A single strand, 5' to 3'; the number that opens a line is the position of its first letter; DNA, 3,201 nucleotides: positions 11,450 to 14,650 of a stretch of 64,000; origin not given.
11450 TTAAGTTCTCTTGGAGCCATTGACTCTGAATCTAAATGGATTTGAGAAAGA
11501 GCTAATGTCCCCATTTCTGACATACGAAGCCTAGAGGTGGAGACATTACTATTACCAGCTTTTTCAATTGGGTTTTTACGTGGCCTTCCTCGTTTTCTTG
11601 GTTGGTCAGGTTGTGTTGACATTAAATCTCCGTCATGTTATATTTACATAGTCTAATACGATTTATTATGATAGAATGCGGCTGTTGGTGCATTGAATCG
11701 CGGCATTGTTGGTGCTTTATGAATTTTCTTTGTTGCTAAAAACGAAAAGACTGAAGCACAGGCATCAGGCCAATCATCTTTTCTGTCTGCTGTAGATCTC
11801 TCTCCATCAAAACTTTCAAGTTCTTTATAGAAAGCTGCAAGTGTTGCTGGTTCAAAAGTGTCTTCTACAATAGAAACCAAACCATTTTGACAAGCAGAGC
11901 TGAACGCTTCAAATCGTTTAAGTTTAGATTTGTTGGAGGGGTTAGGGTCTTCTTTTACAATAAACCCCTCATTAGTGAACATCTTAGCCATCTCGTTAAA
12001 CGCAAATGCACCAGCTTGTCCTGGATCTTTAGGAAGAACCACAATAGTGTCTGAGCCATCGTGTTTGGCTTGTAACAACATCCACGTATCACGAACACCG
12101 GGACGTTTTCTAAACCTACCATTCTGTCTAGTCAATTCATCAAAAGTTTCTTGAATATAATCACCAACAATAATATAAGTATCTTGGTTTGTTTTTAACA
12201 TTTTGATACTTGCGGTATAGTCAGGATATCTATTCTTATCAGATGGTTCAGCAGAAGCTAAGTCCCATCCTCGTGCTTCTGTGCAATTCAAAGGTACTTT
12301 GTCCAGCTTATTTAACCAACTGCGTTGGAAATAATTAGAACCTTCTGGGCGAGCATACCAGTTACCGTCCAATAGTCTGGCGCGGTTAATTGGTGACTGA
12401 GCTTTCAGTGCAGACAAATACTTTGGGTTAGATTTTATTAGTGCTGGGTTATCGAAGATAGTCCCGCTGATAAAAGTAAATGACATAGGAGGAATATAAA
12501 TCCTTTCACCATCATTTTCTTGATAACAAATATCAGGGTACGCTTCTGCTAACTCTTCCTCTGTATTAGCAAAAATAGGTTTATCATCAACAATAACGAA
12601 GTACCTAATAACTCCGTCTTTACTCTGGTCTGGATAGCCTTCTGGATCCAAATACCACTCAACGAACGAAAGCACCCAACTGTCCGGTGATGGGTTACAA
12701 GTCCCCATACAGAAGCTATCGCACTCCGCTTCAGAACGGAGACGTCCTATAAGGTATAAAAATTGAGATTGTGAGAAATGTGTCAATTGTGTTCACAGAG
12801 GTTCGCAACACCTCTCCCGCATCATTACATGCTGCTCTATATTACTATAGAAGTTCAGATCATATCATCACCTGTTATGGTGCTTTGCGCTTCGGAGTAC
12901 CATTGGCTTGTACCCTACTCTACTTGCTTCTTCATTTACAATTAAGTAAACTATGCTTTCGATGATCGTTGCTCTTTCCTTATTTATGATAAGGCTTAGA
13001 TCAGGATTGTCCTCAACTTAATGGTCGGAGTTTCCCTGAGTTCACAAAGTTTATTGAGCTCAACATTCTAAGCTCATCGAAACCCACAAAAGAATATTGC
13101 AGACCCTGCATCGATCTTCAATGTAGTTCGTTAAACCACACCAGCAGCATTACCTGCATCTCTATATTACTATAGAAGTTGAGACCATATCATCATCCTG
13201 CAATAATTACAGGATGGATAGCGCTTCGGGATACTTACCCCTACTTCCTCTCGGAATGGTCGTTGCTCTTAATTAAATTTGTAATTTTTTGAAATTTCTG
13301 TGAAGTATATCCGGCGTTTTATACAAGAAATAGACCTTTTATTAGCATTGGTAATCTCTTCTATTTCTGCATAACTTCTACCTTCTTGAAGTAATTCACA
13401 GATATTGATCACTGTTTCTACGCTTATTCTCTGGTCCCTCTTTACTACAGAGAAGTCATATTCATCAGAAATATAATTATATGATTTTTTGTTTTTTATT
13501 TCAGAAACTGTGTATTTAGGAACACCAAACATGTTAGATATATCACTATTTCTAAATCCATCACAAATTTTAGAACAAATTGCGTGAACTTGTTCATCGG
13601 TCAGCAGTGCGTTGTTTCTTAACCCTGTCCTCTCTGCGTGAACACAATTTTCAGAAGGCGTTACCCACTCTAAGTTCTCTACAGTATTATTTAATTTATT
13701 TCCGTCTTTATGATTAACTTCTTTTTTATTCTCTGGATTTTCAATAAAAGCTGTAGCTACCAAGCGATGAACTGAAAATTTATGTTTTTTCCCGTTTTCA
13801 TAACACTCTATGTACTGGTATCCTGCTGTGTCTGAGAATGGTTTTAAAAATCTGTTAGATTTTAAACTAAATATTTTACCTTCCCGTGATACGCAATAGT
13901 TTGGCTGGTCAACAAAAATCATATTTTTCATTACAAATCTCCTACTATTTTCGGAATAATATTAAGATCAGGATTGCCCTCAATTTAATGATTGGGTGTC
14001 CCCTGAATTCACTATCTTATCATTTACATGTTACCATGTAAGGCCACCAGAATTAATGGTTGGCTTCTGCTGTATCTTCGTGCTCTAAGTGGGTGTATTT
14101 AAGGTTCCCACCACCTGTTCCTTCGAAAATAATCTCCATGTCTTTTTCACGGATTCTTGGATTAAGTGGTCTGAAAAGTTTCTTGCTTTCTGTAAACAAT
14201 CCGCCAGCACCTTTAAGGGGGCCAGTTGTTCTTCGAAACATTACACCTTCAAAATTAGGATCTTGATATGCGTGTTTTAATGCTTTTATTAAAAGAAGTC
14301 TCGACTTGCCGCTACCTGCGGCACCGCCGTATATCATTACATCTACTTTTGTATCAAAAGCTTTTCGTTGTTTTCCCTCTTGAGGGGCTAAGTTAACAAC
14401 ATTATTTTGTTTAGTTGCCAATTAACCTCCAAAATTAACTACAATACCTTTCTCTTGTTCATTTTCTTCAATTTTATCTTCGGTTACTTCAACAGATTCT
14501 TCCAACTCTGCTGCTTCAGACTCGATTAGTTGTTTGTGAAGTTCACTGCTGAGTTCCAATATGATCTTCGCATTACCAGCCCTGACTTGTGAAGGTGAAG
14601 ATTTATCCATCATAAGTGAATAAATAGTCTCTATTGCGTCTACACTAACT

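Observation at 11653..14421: Terminase large subunit gene split by a 1.27-kb insertion carrying an HNH homing endonuclease (group I intron-like)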

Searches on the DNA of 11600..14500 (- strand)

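Call 3: search_rna_families(source=window, start=12600, end=14250, threshold=evalue, max_evalue=10, show_alignments=5)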
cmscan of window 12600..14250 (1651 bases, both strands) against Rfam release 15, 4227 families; matches with E-value up to 10: 6.
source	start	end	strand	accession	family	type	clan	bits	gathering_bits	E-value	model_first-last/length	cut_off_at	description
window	12835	13079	-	RF00028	Intron_gpI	Intron;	-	61.5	50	9.3e-15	1-253/253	no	Group I catalytic intron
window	13160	13397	-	RF00028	Intron_gpI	Intron;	-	45.7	50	5e-10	1-253/253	no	Group I catalytic intron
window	13697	13774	-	RF00225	IRES_Tobamo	Cis-reg; IRES;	-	22.9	50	1.1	1-151/151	no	Tobamovirus internal ribosome entry site (IRES)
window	13218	13264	-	RF01739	Glutamine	Cis-reg; riboswitch;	-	14.5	35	9.7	1-53/53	no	Glutamine riboswitch aptamer (glnA leader)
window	12749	12813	+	RF00644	mir-27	Gene; miRNA;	-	14.2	48.5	7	1-80/80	no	mir-27 microRNA precursor family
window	13709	13751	-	RF01402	STnc150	Gene; sRNA;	-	13.3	60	5.9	1-267/267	no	STnc150 Hfq binding RNA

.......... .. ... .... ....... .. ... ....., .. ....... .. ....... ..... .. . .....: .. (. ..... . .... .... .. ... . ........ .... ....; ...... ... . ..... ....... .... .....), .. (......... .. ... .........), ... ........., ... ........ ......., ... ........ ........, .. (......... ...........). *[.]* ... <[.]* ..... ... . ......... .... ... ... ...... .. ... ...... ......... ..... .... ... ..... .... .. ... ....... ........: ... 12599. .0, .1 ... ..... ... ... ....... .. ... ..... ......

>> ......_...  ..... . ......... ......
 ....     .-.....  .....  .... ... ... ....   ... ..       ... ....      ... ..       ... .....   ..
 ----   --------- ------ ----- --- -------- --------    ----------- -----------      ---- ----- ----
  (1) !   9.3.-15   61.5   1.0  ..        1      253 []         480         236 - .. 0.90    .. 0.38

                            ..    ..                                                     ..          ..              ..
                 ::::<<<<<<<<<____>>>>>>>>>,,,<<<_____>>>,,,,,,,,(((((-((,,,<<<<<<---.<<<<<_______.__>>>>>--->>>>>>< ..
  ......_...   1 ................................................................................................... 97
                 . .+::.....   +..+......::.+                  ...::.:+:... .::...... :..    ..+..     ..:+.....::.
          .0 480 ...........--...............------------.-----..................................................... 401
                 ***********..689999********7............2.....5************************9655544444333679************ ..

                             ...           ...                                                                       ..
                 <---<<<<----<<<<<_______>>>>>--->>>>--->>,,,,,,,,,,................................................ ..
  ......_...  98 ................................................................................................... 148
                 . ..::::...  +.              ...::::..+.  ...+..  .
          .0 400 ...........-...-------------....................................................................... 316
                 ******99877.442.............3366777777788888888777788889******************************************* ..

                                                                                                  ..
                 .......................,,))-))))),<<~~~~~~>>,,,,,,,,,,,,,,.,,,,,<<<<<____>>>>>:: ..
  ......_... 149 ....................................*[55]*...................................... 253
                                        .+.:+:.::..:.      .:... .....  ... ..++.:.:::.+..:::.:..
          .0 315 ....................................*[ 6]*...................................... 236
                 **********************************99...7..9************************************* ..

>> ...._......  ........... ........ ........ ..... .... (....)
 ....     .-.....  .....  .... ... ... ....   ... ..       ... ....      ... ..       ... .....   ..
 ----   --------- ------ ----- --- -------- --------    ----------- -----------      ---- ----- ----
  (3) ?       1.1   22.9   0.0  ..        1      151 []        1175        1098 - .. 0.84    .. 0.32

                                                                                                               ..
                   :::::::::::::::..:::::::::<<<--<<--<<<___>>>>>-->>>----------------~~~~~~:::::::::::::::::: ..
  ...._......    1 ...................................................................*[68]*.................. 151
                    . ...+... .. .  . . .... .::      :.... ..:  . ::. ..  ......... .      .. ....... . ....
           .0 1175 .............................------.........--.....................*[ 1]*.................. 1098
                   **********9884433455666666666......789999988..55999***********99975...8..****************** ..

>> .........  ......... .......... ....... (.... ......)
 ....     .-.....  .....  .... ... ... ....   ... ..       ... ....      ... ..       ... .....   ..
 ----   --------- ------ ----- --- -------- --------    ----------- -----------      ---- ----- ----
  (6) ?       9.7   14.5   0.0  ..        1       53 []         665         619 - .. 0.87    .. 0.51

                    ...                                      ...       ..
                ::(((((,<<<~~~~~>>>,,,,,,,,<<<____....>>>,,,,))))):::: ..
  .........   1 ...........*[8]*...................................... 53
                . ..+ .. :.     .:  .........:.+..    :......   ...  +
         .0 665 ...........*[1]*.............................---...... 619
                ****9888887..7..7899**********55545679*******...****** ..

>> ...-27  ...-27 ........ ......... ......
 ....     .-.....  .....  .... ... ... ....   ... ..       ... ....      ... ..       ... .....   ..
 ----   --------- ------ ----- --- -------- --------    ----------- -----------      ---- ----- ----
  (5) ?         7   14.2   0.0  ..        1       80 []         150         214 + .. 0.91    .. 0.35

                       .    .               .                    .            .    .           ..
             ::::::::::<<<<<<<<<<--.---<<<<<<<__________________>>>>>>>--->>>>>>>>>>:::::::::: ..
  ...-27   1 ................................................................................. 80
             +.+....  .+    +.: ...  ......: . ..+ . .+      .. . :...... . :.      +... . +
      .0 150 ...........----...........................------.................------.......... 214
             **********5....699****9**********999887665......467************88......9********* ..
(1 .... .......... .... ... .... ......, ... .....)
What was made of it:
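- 13109..14055 (-): Group I intron 1 (947 nt) at 'site 1'. It begins with an in-frame TAA and ends ...GAUCGAUG (terminal G). The core is split by the endonuclease ORF. Rfam RF00028 matches its 3' half at 45.7 bits (call 3).
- On Group I intron (Rfam RF00028): Intron 1 scores 45.7 bits with its core split by the ORF (call 3).
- Two separate RF00028 matches lie in the insertion: 12835-13079 at 61.5 bits and 13160-13397 at 45.7 bits (call 3).
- Tried and rejected: Rfam's alignment of intron 1 places the 5' half of the model inside the HNH ORF (call 3).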

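Call 5: search_dna_similar(query=window:11600-14500:-, collection=phages, mode=near, max_rows=30)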
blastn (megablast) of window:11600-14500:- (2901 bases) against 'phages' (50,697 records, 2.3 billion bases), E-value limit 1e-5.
Records with a match: 16; places in all: 17; records where one place covers at least 80% of the query: 0.
Best place of each record, by identity: 90-95% 10; 80-90% 6.
By first word of the organism name: Aeromonas 15; Staphylococcus 1.
By host as written in the record: Aeromonas hydrophila 6; Aeromonas sp. 5; Aeromonas dhakensis AM 2; Aeromonas hydrophila;Aeromonas hydrophilla 2; Staphylococcus haemolyticus IME1318 1.
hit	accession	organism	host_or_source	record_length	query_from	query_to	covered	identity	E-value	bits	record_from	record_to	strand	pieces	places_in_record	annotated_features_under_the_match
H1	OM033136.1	Aeromonas phage phiA047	Aeromonas sp.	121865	1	2901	76%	88.6%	0e+0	2674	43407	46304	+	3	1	terminase | HNH homing endonuclease | putative terminase large subunit | hypothetical protein (x2)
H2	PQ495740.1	Aeromonas phage PhAER-3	Aeromonas sp.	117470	45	2901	74%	88.8%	0e+0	2648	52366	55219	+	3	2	hypothetical protein (x5)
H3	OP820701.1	Aeromonas phage vB_AdhM_TS9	Aeromonas dhakensis AM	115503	1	2901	59%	93.2%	0e+0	2535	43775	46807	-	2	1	hypothetical protein (x5)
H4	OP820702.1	Aeromonas phage vB_AdhM_DL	Aeromonas dhakensis AM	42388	1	2901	59%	93.2%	0e+0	2535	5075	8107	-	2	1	hypothetical protein (x5)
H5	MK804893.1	Aeromonas phage 2L372D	Aeromonas hydrophila;Aeromonas ...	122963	1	2755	51%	94.5%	0e+0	2299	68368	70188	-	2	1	terminase | putative terminase large subunit | hypothetical protein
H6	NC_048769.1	Aeromonas phage 2L372D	Aeromonas hydrophila;Aeromonas ...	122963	1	2755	51%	94.5%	0e+0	2299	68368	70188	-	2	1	terminase large subunit (x2) | hypothetical protein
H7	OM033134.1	Aeromonas phage phiA009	Aeromonas sp.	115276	1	2755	57%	85.0%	0e+0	1672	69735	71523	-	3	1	terminase | putative terminase large subunit | hypothetical protein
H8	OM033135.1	Aeromonas phage phiA019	Aeromonas sp.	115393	1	2755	57%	85.0%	0e+0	1672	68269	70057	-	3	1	terminase | putative terminase large subunit | hypothetical protein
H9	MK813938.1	Aeromonas phage 2L372X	Aeromonas hydrophila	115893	1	2755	51%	94.4%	0e+0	2293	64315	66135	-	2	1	2L372X_103: terminase | 2L372X_104: putative terminase large subunit | 2L372X_105: hypothetical protein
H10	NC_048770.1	Aeromonas phage 2L372X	Aeromonas hydrophila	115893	1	2755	51%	94.4%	0e+0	2293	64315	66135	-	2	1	2L372X_103: terminase large subunit | 2L372X_104: terminase large subunit | 2L372X_105: hypothetical protein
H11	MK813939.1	Aeromonas phage 4L372D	Aeromonas hydrophila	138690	1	2755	51%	94.3%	0e+0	2282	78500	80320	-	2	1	4L372D_130: terminase | 4L372D_131: terminase large subunit | 4L372D_132: hypothetical protein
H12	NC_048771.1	Aeromonas phage 4L372D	Aeromonas hydrophila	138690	1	2755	51%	94.3%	0e+0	2282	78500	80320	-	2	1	4L372D_130: terminase large subunit | 4L372D_131: terminase large subunit | 4L372D_132: hypothetical protein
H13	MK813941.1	Aeromonas phage 4L372XY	Aeromonas hydrophila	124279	1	2755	51%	94.0%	0e+0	2254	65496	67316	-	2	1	4L372XY_110: terminase | 4L372XY_111: putative terminase large subunit | 4L372XY_112: hypothetical protein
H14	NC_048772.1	Aeromonas phage 4L372XY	Aeromonas hydrophila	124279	1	2755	51%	94.0%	0e+0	2254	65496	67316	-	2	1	4L372XY_110: terminase large subunit | 4L372XY_111: terminase large subunit | 4L372XY_112: hypothetical protein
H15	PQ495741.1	Aeromonas phage PhAER-4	Aeromonas sp.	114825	1632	1717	3%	86.0%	5e-16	94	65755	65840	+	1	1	none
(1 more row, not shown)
